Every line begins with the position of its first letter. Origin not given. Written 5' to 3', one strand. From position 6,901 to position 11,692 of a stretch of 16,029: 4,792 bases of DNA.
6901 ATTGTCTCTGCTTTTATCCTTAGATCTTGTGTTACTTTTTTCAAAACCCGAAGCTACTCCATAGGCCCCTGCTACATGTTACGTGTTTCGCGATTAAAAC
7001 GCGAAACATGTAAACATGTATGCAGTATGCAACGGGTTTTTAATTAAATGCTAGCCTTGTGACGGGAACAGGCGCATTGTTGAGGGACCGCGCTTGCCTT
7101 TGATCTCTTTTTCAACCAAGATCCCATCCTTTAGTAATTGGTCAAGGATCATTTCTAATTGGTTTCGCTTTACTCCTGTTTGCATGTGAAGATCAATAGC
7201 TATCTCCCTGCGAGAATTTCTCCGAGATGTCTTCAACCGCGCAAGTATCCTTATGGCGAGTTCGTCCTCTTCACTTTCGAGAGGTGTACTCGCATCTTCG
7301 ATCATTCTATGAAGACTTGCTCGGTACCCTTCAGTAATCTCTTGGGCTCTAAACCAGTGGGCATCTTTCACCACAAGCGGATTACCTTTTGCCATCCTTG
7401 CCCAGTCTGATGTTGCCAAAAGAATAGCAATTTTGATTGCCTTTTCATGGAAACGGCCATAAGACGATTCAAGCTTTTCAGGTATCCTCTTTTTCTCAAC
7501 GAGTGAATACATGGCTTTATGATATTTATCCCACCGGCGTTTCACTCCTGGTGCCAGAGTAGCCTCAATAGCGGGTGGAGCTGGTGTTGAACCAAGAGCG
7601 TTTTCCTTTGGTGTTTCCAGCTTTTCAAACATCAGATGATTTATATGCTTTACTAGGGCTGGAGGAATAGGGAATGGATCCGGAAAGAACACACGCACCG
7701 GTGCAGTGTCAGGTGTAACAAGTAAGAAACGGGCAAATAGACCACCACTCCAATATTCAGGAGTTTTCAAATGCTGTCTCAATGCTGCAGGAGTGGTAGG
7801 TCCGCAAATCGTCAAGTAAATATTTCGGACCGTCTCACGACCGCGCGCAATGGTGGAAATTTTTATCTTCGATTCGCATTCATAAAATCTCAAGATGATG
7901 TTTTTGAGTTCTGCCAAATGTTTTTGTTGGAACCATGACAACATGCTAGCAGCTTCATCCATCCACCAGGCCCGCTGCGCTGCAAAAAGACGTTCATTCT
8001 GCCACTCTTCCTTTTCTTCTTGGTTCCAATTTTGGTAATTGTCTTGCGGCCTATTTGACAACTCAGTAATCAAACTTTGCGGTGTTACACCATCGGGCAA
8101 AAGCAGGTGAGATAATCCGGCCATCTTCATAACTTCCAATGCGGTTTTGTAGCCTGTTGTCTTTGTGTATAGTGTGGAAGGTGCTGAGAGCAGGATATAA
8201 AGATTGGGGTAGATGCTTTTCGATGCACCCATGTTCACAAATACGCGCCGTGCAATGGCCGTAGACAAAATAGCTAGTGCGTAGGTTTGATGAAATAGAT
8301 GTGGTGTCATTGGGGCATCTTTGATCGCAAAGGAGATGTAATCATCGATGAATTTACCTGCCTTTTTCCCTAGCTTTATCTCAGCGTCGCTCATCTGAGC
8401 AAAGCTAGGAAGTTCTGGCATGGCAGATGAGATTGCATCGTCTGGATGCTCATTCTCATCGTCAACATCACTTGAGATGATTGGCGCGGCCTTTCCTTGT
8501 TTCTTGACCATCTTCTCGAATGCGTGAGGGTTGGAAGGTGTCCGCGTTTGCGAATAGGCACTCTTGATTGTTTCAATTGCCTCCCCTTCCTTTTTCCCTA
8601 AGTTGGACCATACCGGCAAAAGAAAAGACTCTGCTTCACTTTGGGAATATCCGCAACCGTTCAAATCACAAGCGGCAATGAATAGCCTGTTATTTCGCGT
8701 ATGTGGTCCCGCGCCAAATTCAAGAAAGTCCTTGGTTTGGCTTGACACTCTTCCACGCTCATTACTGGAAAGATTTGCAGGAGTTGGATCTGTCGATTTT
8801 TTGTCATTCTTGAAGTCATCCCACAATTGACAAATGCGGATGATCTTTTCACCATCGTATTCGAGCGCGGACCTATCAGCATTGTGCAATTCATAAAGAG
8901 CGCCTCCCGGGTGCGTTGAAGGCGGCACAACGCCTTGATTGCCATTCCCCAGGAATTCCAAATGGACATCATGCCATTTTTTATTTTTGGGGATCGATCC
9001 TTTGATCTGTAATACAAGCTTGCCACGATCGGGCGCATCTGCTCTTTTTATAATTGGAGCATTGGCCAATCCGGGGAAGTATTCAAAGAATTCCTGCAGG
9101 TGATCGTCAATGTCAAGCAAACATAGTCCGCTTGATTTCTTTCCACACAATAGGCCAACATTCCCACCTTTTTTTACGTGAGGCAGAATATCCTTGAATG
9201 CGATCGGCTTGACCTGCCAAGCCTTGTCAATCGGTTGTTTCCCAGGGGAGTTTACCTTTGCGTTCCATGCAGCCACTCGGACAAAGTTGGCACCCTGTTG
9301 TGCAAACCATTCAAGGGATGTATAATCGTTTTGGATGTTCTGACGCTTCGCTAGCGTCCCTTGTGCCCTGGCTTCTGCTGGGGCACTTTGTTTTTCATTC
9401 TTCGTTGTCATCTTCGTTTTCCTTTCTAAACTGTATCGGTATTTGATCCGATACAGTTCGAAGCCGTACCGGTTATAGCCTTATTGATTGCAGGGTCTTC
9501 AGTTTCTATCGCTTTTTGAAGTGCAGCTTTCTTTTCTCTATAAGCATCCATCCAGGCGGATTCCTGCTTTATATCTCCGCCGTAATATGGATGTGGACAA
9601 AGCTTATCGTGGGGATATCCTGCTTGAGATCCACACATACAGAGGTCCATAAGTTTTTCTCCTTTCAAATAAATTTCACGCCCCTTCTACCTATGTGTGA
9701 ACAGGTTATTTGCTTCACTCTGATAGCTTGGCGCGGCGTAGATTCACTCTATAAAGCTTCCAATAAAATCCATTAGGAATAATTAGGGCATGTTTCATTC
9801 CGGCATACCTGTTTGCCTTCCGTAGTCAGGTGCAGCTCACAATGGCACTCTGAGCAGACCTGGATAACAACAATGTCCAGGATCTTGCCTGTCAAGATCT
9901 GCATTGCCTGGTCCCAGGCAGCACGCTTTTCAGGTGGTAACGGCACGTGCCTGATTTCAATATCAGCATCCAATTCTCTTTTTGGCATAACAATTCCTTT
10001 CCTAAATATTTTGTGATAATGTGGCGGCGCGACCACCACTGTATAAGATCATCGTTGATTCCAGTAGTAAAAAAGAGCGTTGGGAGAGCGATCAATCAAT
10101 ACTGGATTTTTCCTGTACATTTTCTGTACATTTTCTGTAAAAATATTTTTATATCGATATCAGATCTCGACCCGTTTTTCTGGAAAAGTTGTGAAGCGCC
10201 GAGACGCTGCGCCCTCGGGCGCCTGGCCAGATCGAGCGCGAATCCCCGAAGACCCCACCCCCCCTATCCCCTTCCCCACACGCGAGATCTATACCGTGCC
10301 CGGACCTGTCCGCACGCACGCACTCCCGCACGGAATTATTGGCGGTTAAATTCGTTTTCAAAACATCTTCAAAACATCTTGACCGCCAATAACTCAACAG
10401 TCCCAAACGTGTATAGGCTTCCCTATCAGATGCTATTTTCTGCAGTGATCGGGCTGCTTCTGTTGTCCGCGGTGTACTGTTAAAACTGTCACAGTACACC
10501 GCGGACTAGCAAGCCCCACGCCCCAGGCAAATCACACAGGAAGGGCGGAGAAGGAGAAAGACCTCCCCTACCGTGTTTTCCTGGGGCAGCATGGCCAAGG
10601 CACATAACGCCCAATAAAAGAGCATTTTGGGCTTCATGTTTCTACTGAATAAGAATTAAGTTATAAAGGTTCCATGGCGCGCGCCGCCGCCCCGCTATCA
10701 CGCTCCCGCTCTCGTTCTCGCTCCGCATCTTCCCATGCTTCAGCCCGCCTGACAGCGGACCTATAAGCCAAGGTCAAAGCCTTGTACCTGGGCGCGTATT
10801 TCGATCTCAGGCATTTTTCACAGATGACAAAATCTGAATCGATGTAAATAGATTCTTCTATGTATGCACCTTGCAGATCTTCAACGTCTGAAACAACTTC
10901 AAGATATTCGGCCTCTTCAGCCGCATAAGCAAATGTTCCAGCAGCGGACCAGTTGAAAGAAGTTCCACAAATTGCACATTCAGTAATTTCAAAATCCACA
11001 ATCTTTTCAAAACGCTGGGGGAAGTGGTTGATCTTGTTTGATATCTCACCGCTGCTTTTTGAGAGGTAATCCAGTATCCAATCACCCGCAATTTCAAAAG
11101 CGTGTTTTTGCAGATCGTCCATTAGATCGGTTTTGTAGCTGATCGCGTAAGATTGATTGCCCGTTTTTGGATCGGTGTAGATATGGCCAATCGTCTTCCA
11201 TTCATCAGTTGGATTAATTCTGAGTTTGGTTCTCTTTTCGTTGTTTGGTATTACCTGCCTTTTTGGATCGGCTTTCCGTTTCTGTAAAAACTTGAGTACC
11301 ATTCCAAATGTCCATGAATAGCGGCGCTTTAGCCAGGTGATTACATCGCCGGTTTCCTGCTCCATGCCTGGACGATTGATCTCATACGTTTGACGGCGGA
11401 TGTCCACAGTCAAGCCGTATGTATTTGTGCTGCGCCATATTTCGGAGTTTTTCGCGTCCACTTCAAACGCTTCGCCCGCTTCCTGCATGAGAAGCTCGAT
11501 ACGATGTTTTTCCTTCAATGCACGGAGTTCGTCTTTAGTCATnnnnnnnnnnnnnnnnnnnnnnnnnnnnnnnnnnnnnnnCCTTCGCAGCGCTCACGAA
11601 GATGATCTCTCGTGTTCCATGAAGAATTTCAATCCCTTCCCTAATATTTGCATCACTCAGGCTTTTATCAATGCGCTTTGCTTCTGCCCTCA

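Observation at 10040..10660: ~620-bp structured non-coding island downstream of the ATPase gene pair: ori, cos/pac site or large RNA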

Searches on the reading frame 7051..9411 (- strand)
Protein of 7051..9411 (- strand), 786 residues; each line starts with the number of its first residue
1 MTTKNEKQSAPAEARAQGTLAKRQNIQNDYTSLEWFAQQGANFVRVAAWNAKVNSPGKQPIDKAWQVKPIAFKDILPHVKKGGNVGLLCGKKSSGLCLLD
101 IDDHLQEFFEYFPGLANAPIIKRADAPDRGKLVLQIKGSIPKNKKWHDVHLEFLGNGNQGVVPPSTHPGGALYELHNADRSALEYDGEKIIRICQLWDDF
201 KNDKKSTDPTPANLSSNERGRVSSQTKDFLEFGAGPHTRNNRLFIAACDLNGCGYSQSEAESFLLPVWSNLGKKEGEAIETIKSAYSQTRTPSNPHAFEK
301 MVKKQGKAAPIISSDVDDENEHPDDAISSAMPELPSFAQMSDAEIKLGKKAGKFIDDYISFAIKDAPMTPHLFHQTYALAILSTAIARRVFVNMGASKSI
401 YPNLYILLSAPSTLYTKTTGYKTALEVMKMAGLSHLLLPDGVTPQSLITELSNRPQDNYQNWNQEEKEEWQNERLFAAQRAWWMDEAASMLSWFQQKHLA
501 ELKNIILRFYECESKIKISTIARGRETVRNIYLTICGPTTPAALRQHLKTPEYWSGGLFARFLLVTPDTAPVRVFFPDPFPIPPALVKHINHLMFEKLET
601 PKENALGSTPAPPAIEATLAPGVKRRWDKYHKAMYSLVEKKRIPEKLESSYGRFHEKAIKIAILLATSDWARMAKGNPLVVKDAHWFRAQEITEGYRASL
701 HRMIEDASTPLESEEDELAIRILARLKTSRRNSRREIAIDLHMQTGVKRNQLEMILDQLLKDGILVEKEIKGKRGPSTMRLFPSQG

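Call 8: search_protein_families(library=pfam, proteins=[window:7051-9411:-], max_evalue=0.01)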
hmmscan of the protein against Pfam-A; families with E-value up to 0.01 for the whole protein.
window:7051-9411:- (786 aa): 2 families
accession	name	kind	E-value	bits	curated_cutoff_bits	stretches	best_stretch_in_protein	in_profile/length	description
PF13148.11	DUF3987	-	5.9e-19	68.9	27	1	484-698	150-356/364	Protein of unknown function (DUF3987)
PF09250.16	Prim-Pol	-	3.6e-08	34.5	22.8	1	39-178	7-148/158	Bifunctional DNA primase/polymerase, N-terminal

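Call 9: search_protein_families(library=phrogs, proteins=[window:7051-9411:-], max_evalue=0.001)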
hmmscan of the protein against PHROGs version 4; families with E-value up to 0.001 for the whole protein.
window:7051-9411:- (786 aa): 6 families
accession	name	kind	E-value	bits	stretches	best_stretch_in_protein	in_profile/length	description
phrog_14296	-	DNA, RNA and nucleotide metabolism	1.5e-17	64.7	1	352-600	2-237/417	DNA primase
phrog_3022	-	DNA, RNA and nucleotide metabolism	1.9e-15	57.4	1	333-772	340-774/788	DNA primase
phrog_1156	-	DNA, RNA and nucleotide metabolism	1.8e-11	44.3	1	54-179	31-169/855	DNA primase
phrog_10514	-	DNA, RNA and nucleotide metabolism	1.6e-08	34.2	1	320-566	307-535/750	DNA primase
phrog_5311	-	DNA, RNA and nucleotide metabolism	1.7e-06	27.5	1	484-782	395-680/692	helicase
phrog_2373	-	DNA, RNA and nucleotide metabolism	0.00025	20.8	0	554-741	292-471/515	DNA helicase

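Call 17: find_encoding_contigs(protein=window:7051-9411:-, flank=10000, max_places=10)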
Protein window:7051-9411:- (786 aa): 2 contigs read that carry it; 2 places shown.
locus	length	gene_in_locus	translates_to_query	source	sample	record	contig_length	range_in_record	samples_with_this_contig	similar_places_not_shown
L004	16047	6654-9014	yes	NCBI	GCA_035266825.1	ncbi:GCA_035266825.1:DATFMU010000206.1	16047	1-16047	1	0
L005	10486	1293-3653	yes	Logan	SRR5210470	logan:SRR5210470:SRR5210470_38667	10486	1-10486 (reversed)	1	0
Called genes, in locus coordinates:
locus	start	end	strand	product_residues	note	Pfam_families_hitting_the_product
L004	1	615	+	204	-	?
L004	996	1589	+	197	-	-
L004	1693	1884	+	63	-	-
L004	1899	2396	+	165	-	-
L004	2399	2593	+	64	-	-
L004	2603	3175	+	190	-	-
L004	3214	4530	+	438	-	PF13481:AAA_25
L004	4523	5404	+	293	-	-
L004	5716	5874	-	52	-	-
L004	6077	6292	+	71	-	-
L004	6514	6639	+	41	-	-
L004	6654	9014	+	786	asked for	PF09250:Prim-Pol, PF13148:DUF3987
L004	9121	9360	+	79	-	-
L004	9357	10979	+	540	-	PF00239:Resolvase, PF07508:Recombinase (weak), PF13408:Zn_ribbon_recom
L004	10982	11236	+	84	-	PF12728:HTH_17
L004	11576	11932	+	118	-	-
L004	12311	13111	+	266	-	-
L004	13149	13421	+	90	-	-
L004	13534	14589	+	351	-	PF00589:Phage_integrase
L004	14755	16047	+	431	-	?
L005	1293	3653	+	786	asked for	PF09250:Prim-Pol, PF13148:DUF3987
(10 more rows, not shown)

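Call 59: search_protein_families(library=phrogs, proteins=[L004:996-1589:+, L004:1693-1884:+, L004:2399-2593:+, L004:6077-6292:+, L004:9121-9360:+, L004:10982-11236:+, L004:11576-11932:+, L004:12311-13111:+, L004:13149-13421:+], max_evalue=0.01)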
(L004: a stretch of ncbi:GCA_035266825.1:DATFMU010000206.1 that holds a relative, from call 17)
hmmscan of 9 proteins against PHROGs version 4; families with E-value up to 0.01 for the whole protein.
L004:996-1589:+ (197 aa): 0 families

L004:1693-1884:+ (63 aa): 0 families

L004:2399-2593:+ (64 aa): 1 family
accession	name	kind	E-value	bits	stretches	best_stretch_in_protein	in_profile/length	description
phrog_26314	-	unknown function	0.0034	18.3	1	14-42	16-44/59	-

L004:6077-6292:+ (71 aa): 0 families

L004:9121-9360:+ (79 aa): 0 families

L004:10982-11236:+ (84 aa): 4 families
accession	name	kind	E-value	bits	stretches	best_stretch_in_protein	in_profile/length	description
phrog_66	-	integration and excision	5.2e-08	34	1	5-82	77-155/412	excisionase and transcriptional regulator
phrog_2655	-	integration and excision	7.5e-07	30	1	8-76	101-173/181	excisionase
phrog_6401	-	DNA, RNA and nucleotide metabolism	0.00045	21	1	21-72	9-61/64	DNA binding protein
phrog_10045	-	DNA, RNA and nucleotide metabolism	0.0048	17.7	1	10-68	9-68/74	HTH DNA binding protein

L004:11576-11932:+ (118 aa): 0 families

L004:12311-13111:+ (266 aa): 1 family
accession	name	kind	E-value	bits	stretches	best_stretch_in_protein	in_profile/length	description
phrog_31213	-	unknown function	0.0093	17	0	71-161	6-92/126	-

L004:13149-13421:+ (90 aa): 5 families
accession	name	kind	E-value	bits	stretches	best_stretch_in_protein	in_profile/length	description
phrog_1333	-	unknown function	0.00045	21.4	1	45-87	92-134/166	-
phrog_1271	-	DNA, RNA and nucleotide metabolism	0.00084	19.8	1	41-85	207-246/361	HNH endonuclease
phrog_8660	-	DNA, RNA and nucleotide metabolism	0.0031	18.6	1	55-86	15-46/196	HNH endonuclease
phrog_15471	-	DNA, RNA and nucleotide metabolism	0.004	18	1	42-83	91-133/183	HNH endonuclease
phrog_13750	-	unknown function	0.0048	18.2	1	49-86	12-49/104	-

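Call 60: search_protein_families(library=pfam, proteins=[L004:996-1589:+, L004:1693-1884:+, L004:2399-2593:+, L004:6077-6292:+, L004:9121-9360:+, L004:10982-11236:+, L004:11576-11932:+, L004:12311-13111:+, L004:13149-13421:+], max_evalue=0.01)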
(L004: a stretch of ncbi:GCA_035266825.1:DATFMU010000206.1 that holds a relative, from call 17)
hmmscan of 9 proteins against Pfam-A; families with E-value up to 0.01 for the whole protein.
L004:996-1589:+ (197 aa): 0 families

L004:1693-1884:+ (63 aa): 0 families

L004:2399-2593:+ (64 aa): 1 family
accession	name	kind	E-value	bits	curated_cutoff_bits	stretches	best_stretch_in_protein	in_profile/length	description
PF06297.19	PET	-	0.0051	17.3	25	1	2-44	56-98/102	PET Domain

L004:6077-6292:+ (71 aa): 0 families

L004:9121-9360:+ (79 aa): 1 family
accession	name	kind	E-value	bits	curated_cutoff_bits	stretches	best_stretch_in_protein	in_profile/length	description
PF24406.1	nSTAND_NTPase4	-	0.00038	20.9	27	1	46-70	21-45/58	Novel STAND NTPase 4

L004:10982-11236:+ (84 aa): 1 family
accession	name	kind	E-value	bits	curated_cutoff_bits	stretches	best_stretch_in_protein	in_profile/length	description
PF12728.13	HTH_17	-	5.8e-08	33.3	27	1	22-69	2-49/51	Helix-turn-helix domain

L004:11576-11932:+ (118 aa): 0 families

L004:12311-13111:+ (266 aa): 1 family
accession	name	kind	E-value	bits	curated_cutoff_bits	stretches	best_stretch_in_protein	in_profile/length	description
PF00641.23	Zn_ribbon_RanBP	-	0.0005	19.7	27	1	225-248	2-25/30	Zn-finger in Ran binding protein and others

L004:13149-13421:+ (90 aa): 0 families

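Call 103: search_protein_families(library=ncbifam, proteins=[window:7054-9411:-], max_evalue=0.001)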
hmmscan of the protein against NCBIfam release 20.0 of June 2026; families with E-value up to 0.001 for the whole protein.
window:7054-9411:- (786 aa): 0 families

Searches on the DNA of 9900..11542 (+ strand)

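Call 10: search_dna_similar(query=window:10000-10700:+, collection=plasmids, mode=distant)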
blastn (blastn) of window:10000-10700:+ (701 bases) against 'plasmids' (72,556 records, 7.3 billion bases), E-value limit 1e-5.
No match.

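Call 11: search_dna_similar(query=window:10000-10700:+, collection=phages, mode=distant)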
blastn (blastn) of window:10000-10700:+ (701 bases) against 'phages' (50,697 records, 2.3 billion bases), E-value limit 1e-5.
No match.

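Call 12: search_rna_families(source=window, start=9900, end=10800, threshold=evalue, max_evalue=10, show_alignments=2)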
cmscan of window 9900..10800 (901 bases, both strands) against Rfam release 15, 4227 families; matches with E-value up to 10: 11.
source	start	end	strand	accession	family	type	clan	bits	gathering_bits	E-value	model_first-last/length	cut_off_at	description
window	10461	10511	+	RF00866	mir-BART3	Gene; miRNA;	CL00097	21.7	70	0.37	14-64/77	no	mir-BART3 microRNA precursor family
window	10335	10393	-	RF00575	SNORD70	Gene; snRNA; snoRNA; CD-box;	-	19.4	50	5.3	1-89/89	no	Small nucleolar RNA SNORD70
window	10463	10512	-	RF03999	mir-7883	Gene; miRNA;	-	19.2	50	1.2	1-57/57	no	mir-7883 microRNA precursor family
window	10086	10172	+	RF00611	SNORD111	Gene; snRNA; snoRNA; CD-box;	-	19.1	46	2.2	1-89/89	no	Small nucleolar RNA SNORD111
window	10463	10512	+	RF03999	mir-7883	Gene; miRNA;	-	18.4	50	1.8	1-57/57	no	mir-7883 microRNA precursor family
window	10462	10509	+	RF03985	mir-9250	Gene; miRNA;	-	18.3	90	3.3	1-63/63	no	mir-9250 microRNA precursor family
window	10463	10508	+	RF03643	mir-2056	Gene; miRNA;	-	17.6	100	2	14-61/74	no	mir-2056 microRNA precursor family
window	10442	10522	+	RF01839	eeev_FSE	Cis-reg; frameshift_element;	-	17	80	1.6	1-73/73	no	eastern equine encephalitis ribosomal frameshift element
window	10459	10511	-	RF03553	mir-190_2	Gene; miRNA;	-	15.4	129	4.2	1-123/123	no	mir-190_2 microRNA precursor family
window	10507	10606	-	RF03308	MIR848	Gene; miRNA;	-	15.1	90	6.4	1-97/97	no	MIR848 microRNA precursor family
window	10516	10592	-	RF00244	mir-26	Gene; miRNA;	-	14.4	57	4.5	1-81/81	no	mir-26 microRNA precursor family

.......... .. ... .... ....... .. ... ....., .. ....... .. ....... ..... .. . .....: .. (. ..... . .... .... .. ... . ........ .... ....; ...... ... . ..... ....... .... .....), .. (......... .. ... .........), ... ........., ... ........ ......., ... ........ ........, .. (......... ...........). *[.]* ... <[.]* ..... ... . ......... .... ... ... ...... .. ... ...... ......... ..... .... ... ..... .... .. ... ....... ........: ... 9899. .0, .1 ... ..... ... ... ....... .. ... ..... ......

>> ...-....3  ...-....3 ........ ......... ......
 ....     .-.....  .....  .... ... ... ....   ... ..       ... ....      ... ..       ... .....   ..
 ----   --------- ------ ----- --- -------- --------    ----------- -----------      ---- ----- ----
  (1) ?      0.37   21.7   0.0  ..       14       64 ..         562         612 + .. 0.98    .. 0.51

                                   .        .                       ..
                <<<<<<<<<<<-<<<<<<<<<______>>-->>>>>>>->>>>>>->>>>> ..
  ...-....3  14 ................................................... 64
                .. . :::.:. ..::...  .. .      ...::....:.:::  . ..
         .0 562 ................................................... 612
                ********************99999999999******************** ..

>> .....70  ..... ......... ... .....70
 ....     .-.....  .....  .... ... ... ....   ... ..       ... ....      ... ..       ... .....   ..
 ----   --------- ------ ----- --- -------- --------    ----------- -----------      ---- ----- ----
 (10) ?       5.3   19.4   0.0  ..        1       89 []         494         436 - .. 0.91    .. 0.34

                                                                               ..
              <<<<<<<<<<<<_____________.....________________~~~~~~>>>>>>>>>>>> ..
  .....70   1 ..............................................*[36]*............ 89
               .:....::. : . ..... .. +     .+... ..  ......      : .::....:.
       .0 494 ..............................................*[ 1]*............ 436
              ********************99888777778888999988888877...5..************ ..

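Call 94: search_rna_families(sources=[L007, L008, L009, L011, L013, L015, L016, L018, L019, L022, L025], threshold=gathering)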
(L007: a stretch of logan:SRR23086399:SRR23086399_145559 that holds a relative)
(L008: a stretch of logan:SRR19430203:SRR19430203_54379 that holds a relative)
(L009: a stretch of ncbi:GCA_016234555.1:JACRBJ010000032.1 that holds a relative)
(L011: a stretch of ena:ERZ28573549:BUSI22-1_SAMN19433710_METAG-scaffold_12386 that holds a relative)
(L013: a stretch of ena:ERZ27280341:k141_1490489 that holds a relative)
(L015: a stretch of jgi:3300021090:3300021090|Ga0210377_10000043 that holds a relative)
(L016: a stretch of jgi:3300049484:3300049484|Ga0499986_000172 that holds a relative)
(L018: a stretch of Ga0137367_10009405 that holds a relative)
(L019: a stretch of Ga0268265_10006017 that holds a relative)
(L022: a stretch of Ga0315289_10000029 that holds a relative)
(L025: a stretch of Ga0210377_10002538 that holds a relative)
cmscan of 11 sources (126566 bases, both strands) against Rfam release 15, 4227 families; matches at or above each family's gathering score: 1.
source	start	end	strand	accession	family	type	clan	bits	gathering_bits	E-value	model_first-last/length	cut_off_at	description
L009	314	387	+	RF00005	tRNA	Gene; tRNA;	CL00001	73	29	9e-14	1-71/71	no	tRNA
